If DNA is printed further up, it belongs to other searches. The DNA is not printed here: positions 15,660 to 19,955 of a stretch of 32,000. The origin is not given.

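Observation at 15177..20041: Orphan Pls/PosA-type membrane NRPS operon (PPTase, A-T-TM6/LbH3 synthetase, RHH protein) in a Gram-negative hopanoid producer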

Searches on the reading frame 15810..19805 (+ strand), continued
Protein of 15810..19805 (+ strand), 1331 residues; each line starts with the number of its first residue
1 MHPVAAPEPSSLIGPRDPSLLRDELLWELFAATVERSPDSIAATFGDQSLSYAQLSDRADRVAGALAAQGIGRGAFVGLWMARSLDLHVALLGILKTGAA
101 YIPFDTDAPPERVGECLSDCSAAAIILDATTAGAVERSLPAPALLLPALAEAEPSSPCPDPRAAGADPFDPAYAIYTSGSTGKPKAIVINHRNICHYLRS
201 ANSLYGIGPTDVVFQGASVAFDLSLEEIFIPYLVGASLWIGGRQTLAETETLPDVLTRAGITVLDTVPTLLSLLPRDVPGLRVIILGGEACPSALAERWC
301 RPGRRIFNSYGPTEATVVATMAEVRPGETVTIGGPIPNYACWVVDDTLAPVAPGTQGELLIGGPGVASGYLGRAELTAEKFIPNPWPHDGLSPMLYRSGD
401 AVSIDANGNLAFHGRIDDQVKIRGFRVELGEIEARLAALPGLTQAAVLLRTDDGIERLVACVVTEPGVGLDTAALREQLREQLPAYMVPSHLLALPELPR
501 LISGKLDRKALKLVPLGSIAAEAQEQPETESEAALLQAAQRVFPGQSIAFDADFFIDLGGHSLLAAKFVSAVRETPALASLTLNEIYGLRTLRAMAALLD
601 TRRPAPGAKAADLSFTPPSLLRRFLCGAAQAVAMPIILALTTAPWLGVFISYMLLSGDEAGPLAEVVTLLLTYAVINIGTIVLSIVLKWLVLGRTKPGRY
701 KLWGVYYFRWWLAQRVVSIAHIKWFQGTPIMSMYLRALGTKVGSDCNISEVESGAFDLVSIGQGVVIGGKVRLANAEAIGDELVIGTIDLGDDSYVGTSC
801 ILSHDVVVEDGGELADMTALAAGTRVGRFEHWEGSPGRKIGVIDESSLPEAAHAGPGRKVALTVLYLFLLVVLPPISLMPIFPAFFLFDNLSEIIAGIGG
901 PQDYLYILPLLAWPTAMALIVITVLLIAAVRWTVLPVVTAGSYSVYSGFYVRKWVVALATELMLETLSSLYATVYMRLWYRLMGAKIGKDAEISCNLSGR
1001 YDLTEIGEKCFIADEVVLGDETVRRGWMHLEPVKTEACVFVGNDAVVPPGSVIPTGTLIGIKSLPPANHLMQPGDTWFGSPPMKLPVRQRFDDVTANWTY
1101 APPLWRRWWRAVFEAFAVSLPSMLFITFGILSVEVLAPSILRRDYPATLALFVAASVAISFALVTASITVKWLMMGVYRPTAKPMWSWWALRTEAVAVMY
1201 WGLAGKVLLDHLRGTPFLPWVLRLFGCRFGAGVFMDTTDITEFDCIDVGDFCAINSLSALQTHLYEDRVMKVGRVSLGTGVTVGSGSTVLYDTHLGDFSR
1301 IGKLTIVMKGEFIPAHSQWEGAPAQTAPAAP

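Call 17: find_homologous_proteins(query=window:15810-19805:+, max_evalue=1e-50)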
Query window:15810-19805:+ (1331 aa): 7982 proteins with E <= 1e-50 among 8000 candidates; the best 120 are listed.
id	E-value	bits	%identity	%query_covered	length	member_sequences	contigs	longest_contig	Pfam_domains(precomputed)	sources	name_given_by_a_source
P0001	0.0e+0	3007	100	100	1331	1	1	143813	PF00550.32,PF00501.35,PF13193.13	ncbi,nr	ncbi:conserved membrane hypothetical protein [Candidatus Terasakiella magnetica]|nr:conserved membra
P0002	0.0e+0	2422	81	99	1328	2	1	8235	PF00132.31,PF00501.35,PF13193.13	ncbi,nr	ncbi:MAG: amino acid adenylation domain-containing protein [Magnetospirillum sp.]|nr:MAG: amino acid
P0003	0.0e+0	2413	81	100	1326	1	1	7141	PF00550.32,PF00132.31,PF00501.35,PF13193.13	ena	-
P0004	0.0e+0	2408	80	99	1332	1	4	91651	PF00550.32,PF00132.31,PF00501.35,PF13193.13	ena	-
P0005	0.0e+0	2407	81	99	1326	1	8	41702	PF00550.32,PF00501.35,PF13193.13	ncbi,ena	-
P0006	0.0e+0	2397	80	99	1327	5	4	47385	PF00132.31,PF00501.35,PF13193.13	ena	-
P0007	0.0e+0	2396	80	100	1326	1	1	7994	PF00550.32,PF00132.31,PF00501.35,PF13193.13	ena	-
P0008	0.0e+0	2378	78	100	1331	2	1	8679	PF00550.32,PF00132.31,PF00501.35,PF13193.13,PF25084.2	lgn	-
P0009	0.0e+0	2377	80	99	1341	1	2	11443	PF00501.35,PF13193.13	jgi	-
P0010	0.0e+0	2376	79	99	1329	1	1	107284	PF00550.32,PF00132.31,PF00501.35,PF13193.13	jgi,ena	-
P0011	0.0e+0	2356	77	100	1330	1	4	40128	PF00550.32,PF00132.31,PF00501.35,PF13193.13,PF21711.4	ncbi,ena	-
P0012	0.0e+0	2337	78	99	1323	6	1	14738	PF00550.32,PF00132.31,PF00501.35,PF13193.13,PF25084.2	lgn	-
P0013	0.0e+0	2324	77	100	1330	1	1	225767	PF00550.32,PF00132.31,PF00501.35,PF13193.13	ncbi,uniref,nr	ncbi:peptide synthetase [Paramagnetospirillum kuznetsovii]|uniref:Peptide synthetase n=1 Tax=Paramag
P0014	0.0e+0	2323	77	99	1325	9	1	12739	PF00132.31,PF00501.35,PF13193.13,PF25084.2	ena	-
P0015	0.0e+0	2322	77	99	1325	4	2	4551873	PF00132.31,PF00501.35,PF13193.13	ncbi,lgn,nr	ncbi:peptide synthetase [Magnetospirillum sp. ME-1]|nr:peptide synthetase [Magnetospirillum sp. ME-1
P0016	0.0e+0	2322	78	99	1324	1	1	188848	PF00550.32,PF00132.31,PF00501.35,PF13193.13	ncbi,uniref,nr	ncbi:hypothetical protein H261_00325 [Paramagnetospirillum caucaseum]|uniref:Carrier domain-containi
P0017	0.0e+0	2322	77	99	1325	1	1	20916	PF00132.31,PF00501.35,PF13193.13,PF25084.2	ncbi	-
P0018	0.0e+0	2320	77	99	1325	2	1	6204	PF00132.31,PF00501.35,PF13193.13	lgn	-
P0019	0.0e+0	2320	77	99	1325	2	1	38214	PF00132.31,PF00501.35,PF13193.13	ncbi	-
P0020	0.0e+0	2307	77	99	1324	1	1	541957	PF00550.32,PF00132.31,PF00501.35,PF13193.13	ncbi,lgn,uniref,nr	ncbi:hypothetical protein CCC_02671 [Paramagnetospirillum magnetotacticum MS-1]|uniref:Carrier domai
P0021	0.0e+0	2302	75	99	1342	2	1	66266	PF00550.32,PF00132.31,PF00501.35,PF13193.13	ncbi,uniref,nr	ncbi:Pls/PosA family non-ribosomal peptide synthetase [Magnetospirillum sp. SS-4]|uniref:Pls/PosA fa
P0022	0.0e+0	2297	76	100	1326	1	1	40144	PF00550.32,PF00132.31,PF00501.35,PF13193.13,PF25087.2,PF25084.2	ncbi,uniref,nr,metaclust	ncbi:peptide synthetase [Paramagnetospirillum marisnigri]|uniref:Peptide synthetase n=1 Tax=Paramagn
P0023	0.0e+0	2245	76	99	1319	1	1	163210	PF00550.32,PF00132.31,PF00501.35,PF13193.13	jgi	jgi:non-ribosomal peptide synthetase-like protein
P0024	0.0e+0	2240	74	100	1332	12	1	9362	PF00550.32,PF00132.31,PF00501.35,PF13193.13,PF25087.2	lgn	-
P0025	0.0e+0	2199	74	99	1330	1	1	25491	PF00132.31,PF00501.35,PF13193.13,PF25087.2,PF21711.4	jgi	jgi:non-ribosomal peptide synthetase-like protein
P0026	0.0e+0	2195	73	100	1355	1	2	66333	PF00550.32,PF00132.31,PF00501.35,PF13193.13,PF25087.2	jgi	jgi:non-ribosomal peptide synthetase-like protein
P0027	0.0e+0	2176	74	100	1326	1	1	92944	PF00550.32,PF00132.31,PF00501.35,PF13193.13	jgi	-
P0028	0.0e+0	2114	71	100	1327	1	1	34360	PF00132.31,PF00501.35,PF13193.13,PF25087.2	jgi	-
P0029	0.0e+0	2107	71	99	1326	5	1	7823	PF00550.32,PF00132.31,PF00501.35,PF13193.13,PF25087.2,PF25084.2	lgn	-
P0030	0.0e+0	2078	70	99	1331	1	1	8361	PF00550.32,PF00132.31,PF00501.35,PF13193.13,PF25087.2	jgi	jgi:non-ribosomal peptide synthetase-like protein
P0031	0.0e+0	2048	69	99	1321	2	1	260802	PF00132.31,PF00501.35,PF13193.13,PF25087.2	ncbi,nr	ncbi:Pls/PosA family non-ribosomal peptide synthetase [Telmatospirillum siberiense]|nr:Pls/PosA fami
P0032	0.0e+0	2047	70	99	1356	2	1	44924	PF00550.32,PF00132.31,PF00501.35,PF13193.13,PF25087.2,PF25084.2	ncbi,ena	-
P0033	0.0e+0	2040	68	99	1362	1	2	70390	PF00132.31,PF00501.35,PF13193.13,PF25087.2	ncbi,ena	-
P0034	0.0e+0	2039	68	99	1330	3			PF00132.31,PF00501.35,PF13193.13,PF25087.2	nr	nr:Pls/PosA family non-ribosomal peptide synthetase [Azospirillum thermophilum]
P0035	0.0e+0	2036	69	99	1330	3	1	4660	PF00550.32,PF00132.31,PF00501.35,PF13193.13,PF25087.2,PF21711.4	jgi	jgi:non-ribosomal peptide synthetase-like protein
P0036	0.0e+0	2021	68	99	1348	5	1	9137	PF00132.31,PF00501.35,PF13193.13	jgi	jgi:non-ribosomal peptide synthetase-like protein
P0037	0.0e+0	2018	68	99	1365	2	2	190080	PF00550.32,PF00132.31,PF00501.35,PF13193.13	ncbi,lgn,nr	ncbi:Pls/PosA family non-ribosomal peptide synthetase [Azospirillum picis]|nr:Pls/PosA family non-ri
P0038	0.0e+0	2013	68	99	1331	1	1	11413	PF00550.32,PF00132.31,PF00501.35,PF13193.13,PF25087.2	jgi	jgi:non-ribosomal peptide synthetase-like protein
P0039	0.0e+0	2007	68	99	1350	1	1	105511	PF00550.32,PF00132.31,PF00501.35,PF13193.13,PF25087.2,PF25084.2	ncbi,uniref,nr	ncbi:Pls/PosA family non-ribosomal peptide synthetase [Telmatospirillum sp.]|uniref:Pls/PosA family 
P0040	0.0e+0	2007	68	98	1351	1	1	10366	PF00550.32,PF00132.31,PF00501.35,PF13193.13,PF25087.2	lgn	-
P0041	0.0e+0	2006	66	99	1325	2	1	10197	PF00132.31,PF00501.35,PF13193.13,PF25087.2,PF25084.2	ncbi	-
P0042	0.0e+0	2004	68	99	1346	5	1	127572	PF00550.32,PF00132.31,PF00501.35,PF13193.13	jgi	jgi:non-ribosomal peptide synthetase-like protein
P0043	0.0e+0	2003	68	98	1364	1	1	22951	PF00550.32,PF00132.31,PF00501.35,PF13193.13,PF25087.2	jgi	jgi:non-ribosomal peptide synthetase-like protein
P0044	0.0e+0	2002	67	99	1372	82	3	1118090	PF00550.32,PF00132.31,PF00501.35,PF13193.13,PF25087.2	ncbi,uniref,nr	ncbi:amino acid adenylation domain-containing protein (plasmid) [Azospirillum oryzae]|uniref:Amino a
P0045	0.0e+0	2002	67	98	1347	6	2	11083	PF00132.31,PF00501.35,PF13193.13,PF25087.2,PF25084.2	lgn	-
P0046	0.0e+0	2001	69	99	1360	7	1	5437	PF00550.32,PF00132.31,PF00501.35,PF13193.13,PF25087.2,PF21711.4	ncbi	-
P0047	0.0e+0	2000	66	100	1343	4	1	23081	PF00550.32,PF00132.31,PF00501.35,PF13193.13,PF25084.2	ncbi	-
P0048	0.0e+0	1998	67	99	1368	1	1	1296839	PF00550.32,PF00132.31,PF00501.35,PF13193.13,PF25087.2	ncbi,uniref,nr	ncbi:Pls/PosA family non-ribosomal peptide synthetase [Azospirillum sp. TSO35-2]|uniref:Pls/PosA fam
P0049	0.0e+0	1998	67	98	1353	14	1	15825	PF00550.32,PF00132.31,PF00501.35,PF13193.13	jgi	-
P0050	0.0e+0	1997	69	98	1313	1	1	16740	PF00550.32,PF00132.31,PF00501.35,PF13193.13,PF25087.2,PF21711.4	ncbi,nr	ncbi:MAG TPA: Pls/PosA family non-ribosomal peptide synthetase [Telmatospirillum sp.]|nr:Pls/PosA fa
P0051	0.0e+0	1997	66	100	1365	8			PF00550.32,PF00132.31,PF00501.35,PF13193.13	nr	nr:Pls/PosA family non-ribosomal peptide synthetase [Azospirillum doebereinerae]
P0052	0.0e+0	1994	68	98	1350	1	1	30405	PF00132.31,PF00501.35,PF13193.13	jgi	jgi:non-ribosomal peptide synthetase-like protein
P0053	0.0e+0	1994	67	100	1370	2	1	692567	PF00550.32,PF00132.31,PF00501.35,PF13193.13,PF25087.2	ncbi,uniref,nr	ncbi:Pls/PosA family non-ribosomal peptide synthetase [Azospirillum agricola]|uniref:Pls/PosA family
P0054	0.0e+0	1991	68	99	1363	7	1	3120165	PF00550.32,PF00132.31,PF00501.35,PF13193.13,PF25087.2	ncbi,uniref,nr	ncbi:Pls/PosA family non-ribosomal peptide synthetase [Azospirillum canadense]|uniref:Pls/PosA famil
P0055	0.0e+0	1989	67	99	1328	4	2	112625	PF00550.32,PF00132.31,PF00501.35,PF13193.13,PF25087.2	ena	-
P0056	0.0e+0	1988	68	98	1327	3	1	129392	PF00550.32,PF00132.31,PF00501.35,PF13193.13,PF25087.2,PF25084.2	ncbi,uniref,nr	ncbi:amino acid adenylation domain-containing protein [Roseomonas genomospecies 6]|uniref:Amino acid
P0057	0.0e+0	1987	67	98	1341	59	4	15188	PF00550.32,PF00132.31,PF00501.35,PF13193.13,PF25087.2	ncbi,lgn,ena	-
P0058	0.0e+0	1987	67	98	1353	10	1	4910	PF00550.32,PF00132.31,PF00501.35,PF13193.13,PF25087.2,PF21711.4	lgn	-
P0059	0.0e+0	1986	67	99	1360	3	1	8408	PF00550.32,PF00132.31,PF00501.35,PF13193.13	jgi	-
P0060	0.0e+0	1985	67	99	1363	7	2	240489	PF00550.32,PF00132.31,PF00501.35,PF13193.13,PF25087.2,PF25084.2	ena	-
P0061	0.0e+0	1984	68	99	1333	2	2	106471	PF00550.32,PF00132.31,PF00501.35,PF13193.13,PF25087.2,PF25084.2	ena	-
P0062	0.0e+0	1984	66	99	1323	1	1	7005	PF00550.32,PF00132.31,PF00501.35,PF13193.13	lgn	-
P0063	0.0e+0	1984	66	100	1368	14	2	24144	PF00550.32,PF00132.31,PF00501.35,PF13193.13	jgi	jgi:non-ribosomal peptide synthetase-like protein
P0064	0.0e+0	1983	67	99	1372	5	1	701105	PF00550.32,PF00132.31,PF00501.35,PF13193.13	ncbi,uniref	ncbi:Pls/PosA family non-ribosomal peptide synthetase [Azospirillum sp. HJ39]|uniref:Pls/PosA family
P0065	0.0e+0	1981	67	98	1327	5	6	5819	PF00550.32,PF00132.31,PF00501.35,PF13193.13,PF25087.2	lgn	-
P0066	0.0e+0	1981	67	99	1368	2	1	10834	PF00550.32,PF00132.31,PF00501.35,PF13193.13,PF25087.2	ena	-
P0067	0.0e+0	1980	66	99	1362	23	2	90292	PF00550.32,PF00132.31,PF00501.35,PF13193.13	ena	-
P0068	0.0e+0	1980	67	99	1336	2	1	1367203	PF00550.32,PF00132.31,PF00501.35,PF13193.13,PF25087.2,PF25084.2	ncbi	ncbi:Pls/PosA family non-ribosomal peptide synthetase [Azospirillum sp. sgz301742]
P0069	0.0e+0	1979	67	98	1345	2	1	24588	PF00550.32,PF00132.31,PF00501.35,PF25087.2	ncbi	ncbi:MAG: Pls/PosA family non-ribosomal peptide synthetase [Bacteroidales bacterium]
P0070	0.0e+0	1978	67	100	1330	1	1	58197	PF00550.32,PF00132.31,PF00501.35,PF13193.13,PF25087.2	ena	-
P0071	0.0e+0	1977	67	98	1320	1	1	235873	PF00501.35,PF13193.13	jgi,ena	-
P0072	0.0e+0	1975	67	99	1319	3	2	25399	PF00550.32,PF00132.31,PF00501.35,PF13193.13,PF21711.4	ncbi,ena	-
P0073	0.0e+0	1971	67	98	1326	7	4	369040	PF00550.32,PF00132.31,PF00501.35,PF13193.13,PF25087.2,PF21711.4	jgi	-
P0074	0.0e+0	1970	66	100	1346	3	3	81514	PF00550.32,PF00132.31,PF00501.35,PF13193.13,PF25087.2,PF25084.2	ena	-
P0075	0.0e+0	1968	67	98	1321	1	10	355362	PF00132.31,PF00501.35,PF13193.13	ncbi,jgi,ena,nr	ncbi:MAG TPA: Pls/PosA family non-ribosomal peptide synthetase [Candidatus Sulfotelmatobacter sp.]|j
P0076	0.0e+0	1968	67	99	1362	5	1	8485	PF00550.32,PF00132.31,PF00501.35,PF13193.13,PF25087.2,PF25084.2,PF21711.4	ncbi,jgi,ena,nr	ncbi:MAG TPA: Pls/PosA family non-ribosomal peptide synthetase [Azospirillum sp.]|nr:Pls/PosA family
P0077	0.0e+0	1961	66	100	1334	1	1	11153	PF00132.31,PF00501.35,PF13193.13,PF25087.2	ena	-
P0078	0.0e+0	1960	66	99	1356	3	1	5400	PF00550.32,PF00132.31,PF00501.35,PF13193.13,PF25087.2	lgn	-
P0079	0.0e+0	1960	66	99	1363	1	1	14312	PF00132.31,PF00501.35,PF13193.13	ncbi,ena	-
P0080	0.0e+0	1959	66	100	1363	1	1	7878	PF00550.32,PF00132.31,PF00501.35,PF13193.13,PF25087.2,PF25084.2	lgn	-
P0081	0.0e+0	1958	66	100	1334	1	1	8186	PF00132.31,PF00501.35,PF13193.13,PF25087.2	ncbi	-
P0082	0.0e+0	1955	66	99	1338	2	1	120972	PF00550.32,PF00501.35,PF13193.13,PF21711.4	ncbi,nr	ncbi:MAG: amino acid adenylation domain-containing protein [Telmatospirillum sp.]|nr:amino acid aden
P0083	0.0e+0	1954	66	100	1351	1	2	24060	PF00132.31,PF00501.35,PF13193.13,PF25087.2,PF25084.2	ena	-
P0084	0.0e+0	1950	65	99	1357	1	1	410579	PF00550.32,PF00132.31,PF00501.35,PF13193.13,PF25087.2,PF25084.2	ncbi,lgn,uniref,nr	ncbi:amino acid adenylation domain-containing protein [Chelatococcus sp. SYSU_G07232]|uniref:Amino a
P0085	0.0e+0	1947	66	99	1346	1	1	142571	PF00550.32,PF00132.31,PF00501.35,PF13193.13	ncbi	ncbi:MAG: Pls/PosA family non-ribosomal peptide synthetase [Bacteroidota bacterium]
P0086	0.0e+0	1947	66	98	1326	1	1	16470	PF00550.32,PF00132.31,PF00501.35,PF13193.13,PF25087.2,PF25084.2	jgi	-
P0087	0.0e+0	1945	66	99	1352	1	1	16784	PF00132.31,PF00501.35,PF13193.13,PF25087.2,PF25084.2,PF21711.4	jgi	jgi:non-ribosomal peptide synthetase-like protein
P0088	0.0e+0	1943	65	99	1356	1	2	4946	PF00550.32,PF00132.31,PF00501.35,PF13193.13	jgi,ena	jgi:non-ribosomal peptide synthetase-like protein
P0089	0.0e+0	1938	66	99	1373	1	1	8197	PF00132.31,PF00501.35,PF13193.13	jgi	jgi:non-ribosomal peptide synthetase-like protein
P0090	0.0e+0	1934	66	98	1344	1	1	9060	PF00550.32,PF00132.31,PF00501.35,PF13193.13,PF25087.2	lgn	-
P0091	0.0e+0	1932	65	99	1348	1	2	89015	PF00550.32,PF00132.31,PF00501.35,PF13193.13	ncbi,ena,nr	ncbi:MAG: amino acid adenylation domain-containing protein [Magnetospirillum sp.]|nr:amino acid aden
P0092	0.0e+0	1921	64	99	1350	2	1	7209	PF00132.31,PF00501.35,PF13193.13,PF25087.2,PF25084.2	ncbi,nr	ncbi:MAG TPA: amino acid adenylation domain-containing protein [Rhodospirillaceae bacterium]|nr:amin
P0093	0.0e+0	1920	66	98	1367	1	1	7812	PF00550.32,PF00132.31,PF00501.35,PF13193.13,PF25087.2,PF25084.2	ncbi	-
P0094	0.0e+0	1916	65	99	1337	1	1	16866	PF00550.32,PF00132.31,PF00501.35,PF13193.13,PF25087.2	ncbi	ncbi:Carrier domain-containing protein [Gammaproteobacteria bacterium]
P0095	0.0e+0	1880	63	99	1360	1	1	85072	PF00550.32,PF00132.31,PF00501.35,PF13193.13,PF25087.2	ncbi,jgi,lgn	-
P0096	0.0e+0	1876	63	99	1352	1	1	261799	PF00550.32,PF00132.31,PF00501.35,PF13193.13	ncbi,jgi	jgi:non-ribosomal peptide synthetase-like protein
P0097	0.0e+0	1871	63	99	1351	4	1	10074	PF00550.32,PF00132.31,PF00501.35,PF13193.13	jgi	jgi:non-ribosomal peptide synthetase-like protein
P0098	0.0e+0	1863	82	75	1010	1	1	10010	PF00550.32,PF00132.31,PF00501.35,PF13193.13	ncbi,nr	ncbi:MAG: AMP-binding protein, partial [Magnetospirillum sp.]|nr:AMP-binding protein [Magnetospirill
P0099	0.0e+0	1861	63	98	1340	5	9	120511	PF00132.31,PF00501.35,PF13193.13,PF25087.2,PF25084.2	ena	-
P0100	0.0e+0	1860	62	99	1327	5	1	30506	PF00132.31,PF00501.35,PF13193.13,PF25087.2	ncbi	-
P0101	0.0e+0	1854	63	98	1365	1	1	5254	PF00132.31,PF00501.35,PF13193.13,PF25087.2,PF21711.4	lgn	-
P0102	0.0e+0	1852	63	99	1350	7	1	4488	PF00550.32,PF00132.31,PF00501.35,PF13193.13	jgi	jgi:non-ribosomal peptide synthetase-like protein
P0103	0.0e+0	1848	63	99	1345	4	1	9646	PF00132.31,PF00501.35,PF13193.13,PF25087.2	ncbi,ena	-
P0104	0.0e+0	1844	62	99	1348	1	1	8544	PF00550.32,PF00132.31,PF00501.35,PF13193.13,PF25087.2,PF25084.2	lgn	-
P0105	0.0e+0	1840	62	99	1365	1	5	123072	PF00550.32,PF00132.31,PF00501.35,PF13193.13,PF25087.2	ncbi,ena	-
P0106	0.0e+0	1839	62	99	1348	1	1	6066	PF00550.32,PF00132.31,PF00501.35,PF13193.13,PF25084.2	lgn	-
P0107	0.0e+0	1832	61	99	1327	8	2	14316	PF00132.31,PF00501.35,PF13193.13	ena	-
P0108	0.0e+0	1831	62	99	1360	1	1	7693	PF00550.32,PF00132.31,PF00501.35,PF13193.13,PF25087.2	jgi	jgi:non-ribosomal peptide synthetase-like protein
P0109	0.0e+0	1827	62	99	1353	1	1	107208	PF00132.31,PF00501.35,PF13193.13,PF25087.2,PF25084.2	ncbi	ncbi:Pls/PosA family non-ribosomal peptide synthetase [Alsobacter sp. R-9]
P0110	0.0e+0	1825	61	98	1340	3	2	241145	PF00550.32,PF00132.31,PF00501.35,PF13193.13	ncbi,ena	-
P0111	0.0e+0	1823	62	99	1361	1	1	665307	PF00550.32,PF00132.31,PF00501.35,PF13193.13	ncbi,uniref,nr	ncbi:Pls/PosA family non-ribosomal peptide synthetase [Chelatococcus reniformis]|uniref:Peptide synt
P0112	0.0e+0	1822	62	98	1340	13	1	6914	PF00550.32,PF00132.31,PF00501.35,PF13193.13,PF25087.2,PF21711.4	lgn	-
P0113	0.0e+0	1818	61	99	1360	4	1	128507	PF00550.32,PF00132.31,PF00501.35,PF13193.13,PF25087.2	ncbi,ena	-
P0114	0.0e+0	1818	62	99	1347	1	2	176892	PF00132.31,PF00501.35,PF13193.13,PF25087.2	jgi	jgi:non-ribosomal peptide synthetase-like protein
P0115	0.0e+0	1816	61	99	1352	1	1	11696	PF00550.32,PF00132.31,PF00501.35,PF13193.13,PF25087.2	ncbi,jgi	jgi:non-ribosomal peptide synthetase-like protein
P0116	0.0e+0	1816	61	99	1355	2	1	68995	PF00132.31,PF00501.35,PF13193.13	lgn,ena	-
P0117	0.0e+0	1813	61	99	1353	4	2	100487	PF00132.31,PF00501.35,PF13193.13,PF25087.2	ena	-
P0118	0.0e+0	1812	62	99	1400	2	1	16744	PF00550.32,PF00501.35,PF13193.13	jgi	-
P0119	0.0e+0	1812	61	99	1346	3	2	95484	PF00132.31,PF00501.35,PF13193.13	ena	-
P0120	0.0e+0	1811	62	99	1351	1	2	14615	PF00132.31,PF00501.35,PF13193.13,PF25087.2,PF25084.2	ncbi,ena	-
